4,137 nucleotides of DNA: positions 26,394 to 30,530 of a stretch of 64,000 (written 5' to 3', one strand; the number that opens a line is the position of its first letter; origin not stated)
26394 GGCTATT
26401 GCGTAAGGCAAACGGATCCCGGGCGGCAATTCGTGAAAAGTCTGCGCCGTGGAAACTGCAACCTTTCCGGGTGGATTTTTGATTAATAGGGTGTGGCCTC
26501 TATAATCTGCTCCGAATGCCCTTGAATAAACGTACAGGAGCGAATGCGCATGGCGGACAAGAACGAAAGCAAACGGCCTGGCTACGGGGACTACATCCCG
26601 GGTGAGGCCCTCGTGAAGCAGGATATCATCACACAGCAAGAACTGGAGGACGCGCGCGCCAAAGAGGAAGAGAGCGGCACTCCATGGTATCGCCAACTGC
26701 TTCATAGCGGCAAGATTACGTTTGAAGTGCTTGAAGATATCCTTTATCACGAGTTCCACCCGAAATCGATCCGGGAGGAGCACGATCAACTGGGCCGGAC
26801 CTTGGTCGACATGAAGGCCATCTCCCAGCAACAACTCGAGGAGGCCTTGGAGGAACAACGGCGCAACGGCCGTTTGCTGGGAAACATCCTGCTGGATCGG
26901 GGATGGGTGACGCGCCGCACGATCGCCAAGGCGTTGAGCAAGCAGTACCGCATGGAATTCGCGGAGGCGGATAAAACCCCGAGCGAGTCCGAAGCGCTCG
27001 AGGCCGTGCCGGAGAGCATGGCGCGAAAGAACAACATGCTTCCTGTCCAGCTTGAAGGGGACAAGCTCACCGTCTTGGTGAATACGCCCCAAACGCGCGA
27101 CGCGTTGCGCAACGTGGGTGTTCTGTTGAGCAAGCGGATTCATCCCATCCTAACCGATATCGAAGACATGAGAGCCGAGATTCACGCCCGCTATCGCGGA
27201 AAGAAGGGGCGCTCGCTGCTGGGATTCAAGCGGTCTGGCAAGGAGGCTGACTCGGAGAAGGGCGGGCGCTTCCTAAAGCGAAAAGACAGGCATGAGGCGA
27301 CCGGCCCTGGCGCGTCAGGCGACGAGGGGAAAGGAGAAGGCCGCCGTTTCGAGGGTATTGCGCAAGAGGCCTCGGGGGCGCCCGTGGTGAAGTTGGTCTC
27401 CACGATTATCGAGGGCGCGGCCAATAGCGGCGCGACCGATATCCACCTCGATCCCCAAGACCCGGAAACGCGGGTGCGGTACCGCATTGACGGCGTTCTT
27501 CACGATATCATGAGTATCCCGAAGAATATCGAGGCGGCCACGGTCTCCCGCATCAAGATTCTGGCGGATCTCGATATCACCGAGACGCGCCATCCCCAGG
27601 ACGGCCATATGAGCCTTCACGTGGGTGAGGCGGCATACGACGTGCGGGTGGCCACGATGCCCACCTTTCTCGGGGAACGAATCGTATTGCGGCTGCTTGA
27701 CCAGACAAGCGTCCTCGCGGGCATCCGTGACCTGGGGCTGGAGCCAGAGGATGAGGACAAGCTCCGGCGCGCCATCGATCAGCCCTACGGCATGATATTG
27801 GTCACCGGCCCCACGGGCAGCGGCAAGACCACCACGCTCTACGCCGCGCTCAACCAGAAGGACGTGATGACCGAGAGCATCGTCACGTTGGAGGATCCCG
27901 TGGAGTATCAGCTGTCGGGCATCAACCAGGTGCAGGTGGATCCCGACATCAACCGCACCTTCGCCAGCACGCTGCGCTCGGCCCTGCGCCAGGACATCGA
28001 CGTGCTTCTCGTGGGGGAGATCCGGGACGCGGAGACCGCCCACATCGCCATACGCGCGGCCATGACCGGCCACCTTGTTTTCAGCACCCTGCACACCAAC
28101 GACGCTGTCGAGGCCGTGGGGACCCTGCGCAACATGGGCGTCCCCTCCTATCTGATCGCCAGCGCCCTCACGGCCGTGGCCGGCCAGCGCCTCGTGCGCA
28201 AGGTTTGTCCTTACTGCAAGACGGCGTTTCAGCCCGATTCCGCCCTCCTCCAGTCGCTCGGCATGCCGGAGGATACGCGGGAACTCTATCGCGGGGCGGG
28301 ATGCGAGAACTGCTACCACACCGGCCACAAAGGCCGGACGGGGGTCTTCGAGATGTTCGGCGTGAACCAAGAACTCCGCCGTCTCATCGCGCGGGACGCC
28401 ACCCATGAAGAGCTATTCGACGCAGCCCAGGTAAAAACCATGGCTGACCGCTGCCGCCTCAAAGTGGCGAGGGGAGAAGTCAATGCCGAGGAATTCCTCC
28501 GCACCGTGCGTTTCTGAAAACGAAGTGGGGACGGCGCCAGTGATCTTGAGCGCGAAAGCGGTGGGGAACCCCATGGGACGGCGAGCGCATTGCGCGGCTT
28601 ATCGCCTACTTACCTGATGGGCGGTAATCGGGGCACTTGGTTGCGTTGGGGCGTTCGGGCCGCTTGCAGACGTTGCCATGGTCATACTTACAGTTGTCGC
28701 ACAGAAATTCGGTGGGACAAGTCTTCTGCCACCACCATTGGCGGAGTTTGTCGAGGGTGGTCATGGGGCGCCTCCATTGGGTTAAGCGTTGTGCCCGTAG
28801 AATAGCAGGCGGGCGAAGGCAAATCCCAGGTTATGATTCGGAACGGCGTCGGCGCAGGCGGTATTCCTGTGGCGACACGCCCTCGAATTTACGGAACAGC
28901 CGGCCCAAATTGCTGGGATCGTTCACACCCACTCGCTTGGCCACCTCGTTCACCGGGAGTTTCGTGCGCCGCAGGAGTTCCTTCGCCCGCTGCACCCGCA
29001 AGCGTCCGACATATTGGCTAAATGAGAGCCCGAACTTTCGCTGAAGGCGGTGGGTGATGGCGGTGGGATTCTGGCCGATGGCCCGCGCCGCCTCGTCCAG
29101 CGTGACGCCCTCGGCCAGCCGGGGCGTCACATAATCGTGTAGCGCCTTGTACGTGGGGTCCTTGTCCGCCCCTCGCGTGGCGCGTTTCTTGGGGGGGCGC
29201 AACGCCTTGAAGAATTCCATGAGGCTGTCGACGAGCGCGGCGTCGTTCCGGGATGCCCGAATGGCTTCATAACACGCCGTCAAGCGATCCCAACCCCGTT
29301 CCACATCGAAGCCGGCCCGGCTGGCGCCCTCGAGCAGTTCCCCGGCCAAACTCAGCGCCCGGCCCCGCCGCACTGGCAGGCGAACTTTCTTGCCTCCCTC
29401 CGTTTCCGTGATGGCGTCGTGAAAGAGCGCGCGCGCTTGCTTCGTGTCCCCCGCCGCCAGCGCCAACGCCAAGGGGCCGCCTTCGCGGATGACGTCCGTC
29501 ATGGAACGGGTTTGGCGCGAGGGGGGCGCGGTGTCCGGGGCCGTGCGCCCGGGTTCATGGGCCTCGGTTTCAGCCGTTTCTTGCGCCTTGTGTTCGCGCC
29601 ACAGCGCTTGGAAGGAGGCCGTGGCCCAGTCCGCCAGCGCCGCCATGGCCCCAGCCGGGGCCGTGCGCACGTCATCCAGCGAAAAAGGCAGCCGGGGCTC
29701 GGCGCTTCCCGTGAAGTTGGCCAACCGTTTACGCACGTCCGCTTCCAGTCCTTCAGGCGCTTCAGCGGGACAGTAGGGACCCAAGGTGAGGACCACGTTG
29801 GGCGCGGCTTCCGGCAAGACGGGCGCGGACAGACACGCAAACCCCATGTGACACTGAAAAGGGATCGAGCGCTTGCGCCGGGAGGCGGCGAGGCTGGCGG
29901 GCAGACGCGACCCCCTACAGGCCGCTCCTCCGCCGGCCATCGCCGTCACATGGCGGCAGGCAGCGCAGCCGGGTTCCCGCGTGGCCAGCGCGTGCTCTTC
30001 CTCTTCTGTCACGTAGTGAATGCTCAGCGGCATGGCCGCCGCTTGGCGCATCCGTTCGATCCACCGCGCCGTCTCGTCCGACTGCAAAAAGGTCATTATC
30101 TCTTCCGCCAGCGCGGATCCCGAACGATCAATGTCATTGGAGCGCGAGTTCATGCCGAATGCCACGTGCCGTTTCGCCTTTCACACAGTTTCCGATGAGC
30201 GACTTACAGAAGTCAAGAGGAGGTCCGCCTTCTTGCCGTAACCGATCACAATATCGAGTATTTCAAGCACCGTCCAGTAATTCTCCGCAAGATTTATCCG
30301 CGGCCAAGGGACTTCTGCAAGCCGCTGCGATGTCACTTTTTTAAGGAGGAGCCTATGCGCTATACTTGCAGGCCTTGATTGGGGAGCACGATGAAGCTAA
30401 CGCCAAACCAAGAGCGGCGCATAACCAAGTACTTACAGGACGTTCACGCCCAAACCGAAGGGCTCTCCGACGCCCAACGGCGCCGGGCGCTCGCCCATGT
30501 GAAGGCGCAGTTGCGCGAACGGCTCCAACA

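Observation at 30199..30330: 130-bp MITE-like element with terminal inverted repeats, two inverted copies (30199-30330 and 41575-41706)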

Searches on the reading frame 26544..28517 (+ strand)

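Call 29: search_protein_families(library=pfam, proteins=[window:26544-28517:+])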
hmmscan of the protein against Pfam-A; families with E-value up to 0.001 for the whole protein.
window:26544-28517:+ (657 aa): 4 families
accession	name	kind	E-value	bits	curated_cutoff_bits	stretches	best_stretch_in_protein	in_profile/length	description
PF00437.27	T2SSE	-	2e-125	418.7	24.9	1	275-653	2-370/370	Type II/IV secretion system protein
PF05157.20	MshEN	-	9.9e-12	45.1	23.1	1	135-221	1-88/90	MshEN domain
PF13401.12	AAA_22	-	0.00032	21.4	27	1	415-474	5-59/130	AAA domain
PF13191.12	AAA_16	-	0.00035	21.5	32.6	0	410-490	19-103/167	AAA ATPase domain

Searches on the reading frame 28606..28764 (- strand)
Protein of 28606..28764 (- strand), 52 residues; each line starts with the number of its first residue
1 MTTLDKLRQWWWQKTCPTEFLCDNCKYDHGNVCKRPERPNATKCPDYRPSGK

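Call 44: find_encoding_contigs(protein=window:28606-28764:-, flank=10000, max_places=10)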
Protein window:28606-28764:- (52 aa): 12 contigs read that carry it; 10 places shown.
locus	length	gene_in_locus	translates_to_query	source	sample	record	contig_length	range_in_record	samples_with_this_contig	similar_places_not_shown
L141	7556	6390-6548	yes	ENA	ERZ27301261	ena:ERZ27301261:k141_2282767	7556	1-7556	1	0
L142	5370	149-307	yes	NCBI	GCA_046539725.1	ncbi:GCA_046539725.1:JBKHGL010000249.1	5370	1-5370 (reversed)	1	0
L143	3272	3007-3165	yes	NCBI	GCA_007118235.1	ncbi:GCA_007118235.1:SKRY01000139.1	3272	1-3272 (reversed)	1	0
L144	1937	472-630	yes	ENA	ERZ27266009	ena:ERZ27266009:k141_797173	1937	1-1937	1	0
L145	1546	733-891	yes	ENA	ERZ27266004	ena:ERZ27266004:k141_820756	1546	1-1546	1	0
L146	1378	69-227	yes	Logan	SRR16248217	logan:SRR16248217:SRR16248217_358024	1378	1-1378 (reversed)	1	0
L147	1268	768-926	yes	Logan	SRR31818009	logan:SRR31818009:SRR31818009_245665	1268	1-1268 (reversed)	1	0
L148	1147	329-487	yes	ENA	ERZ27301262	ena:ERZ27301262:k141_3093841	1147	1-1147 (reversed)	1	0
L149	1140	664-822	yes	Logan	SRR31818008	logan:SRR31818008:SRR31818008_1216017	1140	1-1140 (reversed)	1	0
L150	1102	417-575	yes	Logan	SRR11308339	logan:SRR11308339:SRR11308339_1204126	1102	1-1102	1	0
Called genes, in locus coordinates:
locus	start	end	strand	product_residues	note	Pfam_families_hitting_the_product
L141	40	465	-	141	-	PF14489:QueF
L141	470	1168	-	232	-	PF01242:PTPS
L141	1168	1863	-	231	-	PF04055:Radical_SAM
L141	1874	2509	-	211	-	PF00578:AhpC-TSA, PF08534:Redoxin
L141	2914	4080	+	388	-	PF01075:Glyco_transf_9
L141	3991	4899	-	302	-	PF04024:PspC (weak)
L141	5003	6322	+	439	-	PF10114:PocR (weak), PF12833:HTH_18, PF00165:HTH_AraC (weak)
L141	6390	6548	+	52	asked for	-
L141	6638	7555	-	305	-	?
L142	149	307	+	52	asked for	-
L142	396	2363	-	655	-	PF05157:MshEN, PF00437:T2SSE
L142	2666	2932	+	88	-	PF01649:Ribosomal_S20p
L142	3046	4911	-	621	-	PF07210:DUF1416 (faint), PF13620:CarboxypepD_reg, PF13715:CarbopepD_reg_2 (faint), PF17210:SdrD_B (faint), PF22904:NOMO1-like_2nd (faint), PF13620:CarboxypepD_reg, PF00578:AhpC-TSA (weak), PF13905:Thioredoxin_8 (weak), +1 more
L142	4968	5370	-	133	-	?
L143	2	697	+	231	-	?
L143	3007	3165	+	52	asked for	-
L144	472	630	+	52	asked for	-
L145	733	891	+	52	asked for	-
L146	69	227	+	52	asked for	-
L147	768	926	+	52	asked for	-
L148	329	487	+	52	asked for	-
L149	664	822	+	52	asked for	-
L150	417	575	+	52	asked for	-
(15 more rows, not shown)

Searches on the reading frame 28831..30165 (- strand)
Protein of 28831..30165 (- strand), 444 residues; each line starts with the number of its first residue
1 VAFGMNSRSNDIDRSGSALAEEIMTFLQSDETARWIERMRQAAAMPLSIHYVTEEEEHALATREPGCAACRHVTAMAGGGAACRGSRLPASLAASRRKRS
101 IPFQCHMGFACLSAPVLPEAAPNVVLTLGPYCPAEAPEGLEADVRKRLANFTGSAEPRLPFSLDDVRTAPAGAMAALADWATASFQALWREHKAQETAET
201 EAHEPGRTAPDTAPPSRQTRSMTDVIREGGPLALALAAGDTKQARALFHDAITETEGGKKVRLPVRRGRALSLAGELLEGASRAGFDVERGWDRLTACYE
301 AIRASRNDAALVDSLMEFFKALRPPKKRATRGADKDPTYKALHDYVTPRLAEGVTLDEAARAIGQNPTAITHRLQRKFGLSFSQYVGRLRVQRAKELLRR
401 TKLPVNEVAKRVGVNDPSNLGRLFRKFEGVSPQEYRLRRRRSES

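Call 21: find_encoding_contigs(protein=window:28831-30165:-, flank=3000, max_places=6)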
Protein window:28831-30165:- (444 aa): no gene with exactly this product is on record in the collection.

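Call 29: search_protein_families(library=pfam, proteins=[window:28831-30165:-])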
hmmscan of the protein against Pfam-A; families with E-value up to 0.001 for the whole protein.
window:28831-30165:- (444 aa): 3 families
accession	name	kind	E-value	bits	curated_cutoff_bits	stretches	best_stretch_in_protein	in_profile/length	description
PF12833.13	HTH_18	-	4.2e-20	72.3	33.6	1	360-436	2-78/80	Helix-turn-helix domain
PF00165.29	HTH_AraC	-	2.5e-09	37.5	26.6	1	401-436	7-41/42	Bacterial regulatory helix-turn-helix proteins, AraC family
PF10114.15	PocR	-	0.00058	20.1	23.9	1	44-140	18-109/162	Sensory domain found in PocR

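Call 37: find_homologous_proteins(query=window:28834-30165:-, max_evalue=1e-20)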
Query window:28834-30165:- (444 aa): 122 proteins with E <= 1e-20 among 8000 candidates; the best 120 are listed.
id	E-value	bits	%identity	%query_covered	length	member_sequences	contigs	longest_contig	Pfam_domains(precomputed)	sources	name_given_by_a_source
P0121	1.4e-265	899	93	99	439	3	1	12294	PF12833.14,PF00165.30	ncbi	ncbi:MAG: helix-turn-helix domain-containing protein [Candidatus Hydrogenedentota bacterium]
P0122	9.3e-241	817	84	99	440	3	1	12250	PF12833.14,PF10114.16,PF00165.30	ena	-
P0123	5.5e-113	396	51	95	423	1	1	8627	PF12833.14,PF10114.16,PF00165.30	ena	-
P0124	9.3e-99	350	44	90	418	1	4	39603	PF12833.14,PF10114.16,PF00165.30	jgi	jgi:AraC-like DNA-binding protein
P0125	2.5e-97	345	44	94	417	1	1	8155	PF12833.14,PF10114.16,PF00165.30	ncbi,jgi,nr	ncbi:MAG: helix-turn-helix domain-containing protein [FCB group bacterium]|jgi:AraC-like DNA-binding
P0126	3.1e-97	345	43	94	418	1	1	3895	PF12833.14,PF10114.16,PF00165.30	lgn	-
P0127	3.8e-95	338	42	94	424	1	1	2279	PF12833.14,PF10114.16,PF00165.30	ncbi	-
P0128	7.9e-95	337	42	93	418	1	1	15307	PF12833.14,PF10114.16,PF00165.30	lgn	-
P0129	3.4e-94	335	43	93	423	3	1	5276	PF12833.14,PF10114.16,PF00165.30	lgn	-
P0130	6.3e-94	334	44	93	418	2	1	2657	PF12833.14,PF10114.16,PF00165.30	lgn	-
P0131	1.9e-93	332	45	94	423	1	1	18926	PF12833.14,PF10114.16,PF00165.30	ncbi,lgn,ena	-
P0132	1.3e-92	329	42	93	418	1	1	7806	PF12833.14,PF10114.16,PF00165.30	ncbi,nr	ncbi:MAG: helix-turn-helix domain-containing protein [Candidatus Hydrogenedentes bacterium]|nr:helix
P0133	1.7e-92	329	45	93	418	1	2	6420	PF12833.14,PF00165.30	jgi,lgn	jgi:AraC-like DNA-binding protein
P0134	1.6e-91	326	43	93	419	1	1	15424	PF12833.14,PF10114.16,PF00165.30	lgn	-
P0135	6.2e-91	324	40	93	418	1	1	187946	PF12833.14,PF10114.16,PF00165.30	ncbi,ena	-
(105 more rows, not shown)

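Call 38: find_encoding_contigs(protein=P0121, flank=10000, max_places=6)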
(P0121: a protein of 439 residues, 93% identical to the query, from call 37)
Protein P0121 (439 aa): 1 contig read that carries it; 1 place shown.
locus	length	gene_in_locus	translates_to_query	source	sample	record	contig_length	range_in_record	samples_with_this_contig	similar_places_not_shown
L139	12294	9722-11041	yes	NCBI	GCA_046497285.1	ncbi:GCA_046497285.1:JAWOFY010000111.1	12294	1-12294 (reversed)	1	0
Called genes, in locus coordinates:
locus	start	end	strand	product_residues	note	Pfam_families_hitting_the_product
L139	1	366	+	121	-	PF04389:Peptidase_M28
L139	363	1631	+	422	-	PF01590:GAF, PF13185:GAF_2, PF13492:GAF_3, PF00512:HisKA (weak), PF02518:HATPase_c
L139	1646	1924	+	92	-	-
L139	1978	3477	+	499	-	PF13174:TPR_6 (faint), PF07719:TPR_2 (weak), PF13424:TPR_12 (weak), PF13428:TPR_14 (weak), PF13432:TPR_16 (weak), PF14559:TPR_19 (weak)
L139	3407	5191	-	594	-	PF04932:Wzy_C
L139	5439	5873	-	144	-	PF14489:QueF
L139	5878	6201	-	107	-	PF01242:PTPS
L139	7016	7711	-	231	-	PF04055:Radical_SAM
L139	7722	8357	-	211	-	PF00578:AhpC-TSA, PF08534:Redoxin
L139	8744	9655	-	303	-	PF04024:PspC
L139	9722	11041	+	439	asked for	PF12833:HTH_18, PF00165:HTH_AraC (weak)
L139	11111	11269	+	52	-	-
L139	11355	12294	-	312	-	PF00437:T2SSE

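Call 39: find_encoding_contigs(protein=P0122, flank=10000, max_places=6)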
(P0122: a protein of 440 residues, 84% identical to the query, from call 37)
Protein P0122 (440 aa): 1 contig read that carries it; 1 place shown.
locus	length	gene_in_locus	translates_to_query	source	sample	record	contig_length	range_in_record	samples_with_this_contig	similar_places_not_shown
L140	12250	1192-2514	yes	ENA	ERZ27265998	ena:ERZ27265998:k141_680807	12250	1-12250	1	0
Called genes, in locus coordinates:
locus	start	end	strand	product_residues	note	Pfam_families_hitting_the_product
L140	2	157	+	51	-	?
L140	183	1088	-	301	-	PF04024:PspC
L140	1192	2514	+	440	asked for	PF10114:PocR (weak), PF12833:HTH_18, PF00165:HTH_AraC (weak)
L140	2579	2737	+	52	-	-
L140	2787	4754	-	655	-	PF05157:MshEN, PF00437:T2SSE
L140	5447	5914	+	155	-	PF03449:GreA_GreB_N, PF01272:GreA_GreB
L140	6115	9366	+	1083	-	PF25596:CPSase_L_D1, PF02786:CPSase_L_D2, PF02787:CPSase_L_D3, PF25596:CPSase_L_D1, PF02655:ATP-grasp_3 (weak), PF02786:CPSase_L_D2, PF02222:ATP-grasp, PF02142:MGS, +4 more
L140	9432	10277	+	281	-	PF00590:TP_methylase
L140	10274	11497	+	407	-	PF00989:PAS, PF13188:PAS_8 (weak), PF13426:PAS_9 (weak), PF00512:HisKA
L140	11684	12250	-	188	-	?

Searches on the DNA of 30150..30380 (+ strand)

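Call 62: search_rna_families(source=window, start=30150, end=30380, threshold=evalue, max_evalue=1)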
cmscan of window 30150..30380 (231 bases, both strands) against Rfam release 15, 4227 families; matches with E-value up to 1: 0.
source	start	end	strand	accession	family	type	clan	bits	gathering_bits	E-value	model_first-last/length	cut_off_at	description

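Call 64: search_dna_similar(query=window:30197-30327:+, collection=plasmids, mode=distant, max_evalue=1, max_rows=10)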
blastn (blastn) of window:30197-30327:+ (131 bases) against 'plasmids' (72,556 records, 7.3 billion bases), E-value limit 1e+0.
No match.
